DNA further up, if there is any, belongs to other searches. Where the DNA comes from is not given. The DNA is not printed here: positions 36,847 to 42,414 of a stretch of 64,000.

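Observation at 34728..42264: Sec-type Rhs/YD-repeat toxin with a lipase-like tip plus an A-B-A-B array of four exported paralogs: candidate polymorphic toxin/immunity system in a Chlamydiae-like genome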

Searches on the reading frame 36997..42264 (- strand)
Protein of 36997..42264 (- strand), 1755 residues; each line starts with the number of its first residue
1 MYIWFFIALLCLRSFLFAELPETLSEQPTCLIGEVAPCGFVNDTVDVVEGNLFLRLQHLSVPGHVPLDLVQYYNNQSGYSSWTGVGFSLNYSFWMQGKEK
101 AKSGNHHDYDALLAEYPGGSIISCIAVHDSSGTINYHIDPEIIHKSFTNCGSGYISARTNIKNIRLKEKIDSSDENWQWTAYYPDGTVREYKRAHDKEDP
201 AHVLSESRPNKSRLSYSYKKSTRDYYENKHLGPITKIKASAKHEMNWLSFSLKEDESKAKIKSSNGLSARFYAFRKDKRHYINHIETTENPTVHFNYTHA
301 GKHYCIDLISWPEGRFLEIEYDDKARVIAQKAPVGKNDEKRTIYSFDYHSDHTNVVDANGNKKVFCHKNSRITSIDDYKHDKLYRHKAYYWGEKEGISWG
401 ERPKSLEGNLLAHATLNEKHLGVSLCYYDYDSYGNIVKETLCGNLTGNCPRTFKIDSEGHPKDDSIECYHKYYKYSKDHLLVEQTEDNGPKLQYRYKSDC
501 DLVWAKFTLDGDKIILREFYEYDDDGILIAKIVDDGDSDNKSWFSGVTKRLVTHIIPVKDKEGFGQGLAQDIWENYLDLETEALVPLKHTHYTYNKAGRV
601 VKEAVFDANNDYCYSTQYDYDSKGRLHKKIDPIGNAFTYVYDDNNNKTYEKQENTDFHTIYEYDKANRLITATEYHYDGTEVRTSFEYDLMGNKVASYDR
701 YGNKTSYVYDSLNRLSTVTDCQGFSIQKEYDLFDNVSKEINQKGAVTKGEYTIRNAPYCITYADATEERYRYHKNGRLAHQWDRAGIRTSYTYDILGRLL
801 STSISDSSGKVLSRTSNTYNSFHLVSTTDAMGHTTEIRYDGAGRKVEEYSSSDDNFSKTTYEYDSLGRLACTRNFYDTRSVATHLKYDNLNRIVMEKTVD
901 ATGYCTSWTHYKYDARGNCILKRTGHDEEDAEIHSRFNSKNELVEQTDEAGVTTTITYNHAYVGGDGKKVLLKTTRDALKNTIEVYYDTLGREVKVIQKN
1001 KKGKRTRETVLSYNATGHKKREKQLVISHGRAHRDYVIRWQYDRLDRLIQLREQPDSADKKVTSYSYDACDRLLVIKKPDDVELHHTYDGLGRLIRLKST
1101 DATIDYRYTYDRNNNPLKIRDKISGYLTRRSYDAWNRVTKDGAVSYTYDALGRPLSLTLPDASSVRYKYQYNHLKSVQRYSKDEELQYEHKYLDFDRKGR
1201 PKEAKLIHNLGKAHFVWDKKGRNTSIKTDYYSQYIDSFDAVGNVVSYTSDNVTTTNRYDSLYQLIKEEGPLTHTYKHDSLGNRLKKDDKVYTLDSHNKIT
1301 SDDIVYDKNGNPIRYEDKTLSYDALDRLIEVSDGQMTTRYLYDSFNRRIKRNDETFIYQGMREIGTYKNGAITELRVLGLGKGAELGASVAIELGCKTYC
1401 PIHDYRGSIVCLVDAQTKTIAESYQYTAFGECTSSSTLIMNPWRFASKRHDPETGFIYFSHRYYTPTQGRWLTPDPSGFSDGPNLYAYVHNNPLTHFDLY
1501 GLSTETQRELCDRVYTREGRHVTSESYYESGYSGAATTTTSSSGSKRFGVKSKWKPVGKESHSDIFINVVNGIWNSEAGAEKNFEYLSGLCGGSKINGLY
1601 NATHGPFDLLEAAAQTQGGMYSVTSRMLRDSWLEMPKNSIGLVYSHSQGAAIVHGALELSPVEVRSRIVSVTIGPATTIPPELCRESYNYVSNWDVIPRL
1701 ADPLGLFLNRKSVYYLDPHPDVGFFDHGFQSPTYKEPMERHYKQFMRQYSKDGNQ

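Call 3: search_protein_families(library=pfam, proteins=[window:36997-42264:-], max_evalue=0.1)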
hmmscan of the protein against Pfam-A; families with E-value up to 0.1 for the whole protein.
window:36997-42264:- (1755 aa): 2 families
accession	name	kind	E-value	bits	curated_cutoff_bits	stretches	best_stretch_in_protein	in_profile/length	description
PF05593.20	RHS_repeat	-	4.9e-53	177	22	8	772-810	1-37/38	RHS Repeat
PF20148.4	DUF6531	-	2e-08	34.9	24.1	1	43-99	2-57/74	Domain of unknown function (DUF6531)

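Call 4: search_protein_families(library=ncbifam, proteins=[window:36997-42264:-], max_evalue=0.1)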
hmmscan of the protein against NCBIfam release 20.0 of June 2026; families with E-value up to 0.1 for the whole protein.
window:36997-42264:- (1755 aa): 3 families
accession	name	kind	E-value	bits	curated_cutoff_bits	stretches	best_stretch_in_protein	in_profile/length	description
NF041261.1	RHS_core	equivalog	5e-33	114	2000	4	1404-1502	1163-1261/1261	RHS element core protein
TIGR01643.1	YD_repeat_2x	repeat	3.3e-24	84.4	15.8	3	823-848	5-31/42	YD repeat-containing protein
TIGR03696.1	Rhs_assc_core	domain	2e-22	79.5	32.5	1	1426-1502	1-76/76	RHS repeat-associated core domain-containing protein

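Call 8: list_cluster_members(proteins=[window:36997-42264:-, window:36467-37000:-, window:35929-36516:-, window:35269-35805:-, window:34728-35294:-, window:28411-31026:+, window:42544-42879:-])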
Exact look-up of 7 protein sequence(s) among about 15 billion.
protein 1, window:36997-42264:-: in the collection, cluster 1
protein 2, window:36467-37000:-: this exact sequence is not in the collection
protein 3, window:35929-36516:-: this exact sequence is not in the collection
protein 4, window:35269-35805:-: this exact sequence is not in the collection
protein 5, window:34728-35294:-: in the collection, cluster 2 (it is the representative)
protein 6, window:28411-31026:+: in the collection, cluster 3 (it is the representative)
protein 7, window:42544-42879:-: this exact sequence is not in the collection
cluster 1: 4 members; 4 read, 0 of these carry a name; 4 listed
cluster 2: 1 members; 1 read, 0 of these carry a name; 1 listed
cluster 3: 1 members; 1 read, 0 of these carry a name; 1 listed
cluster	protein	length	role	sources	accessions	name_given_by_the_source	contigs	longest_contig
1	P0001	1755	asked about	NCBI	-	-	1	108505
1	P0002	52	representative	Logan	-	-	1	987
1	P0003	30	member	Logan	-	-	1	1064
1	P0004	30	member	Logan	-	-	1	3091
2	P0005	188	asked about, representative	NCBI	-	-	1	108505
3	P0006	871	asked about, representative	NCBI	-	-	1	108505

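Call 47: find_encoding_contigs(protein=P0005, flank=1000, max_places=2)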
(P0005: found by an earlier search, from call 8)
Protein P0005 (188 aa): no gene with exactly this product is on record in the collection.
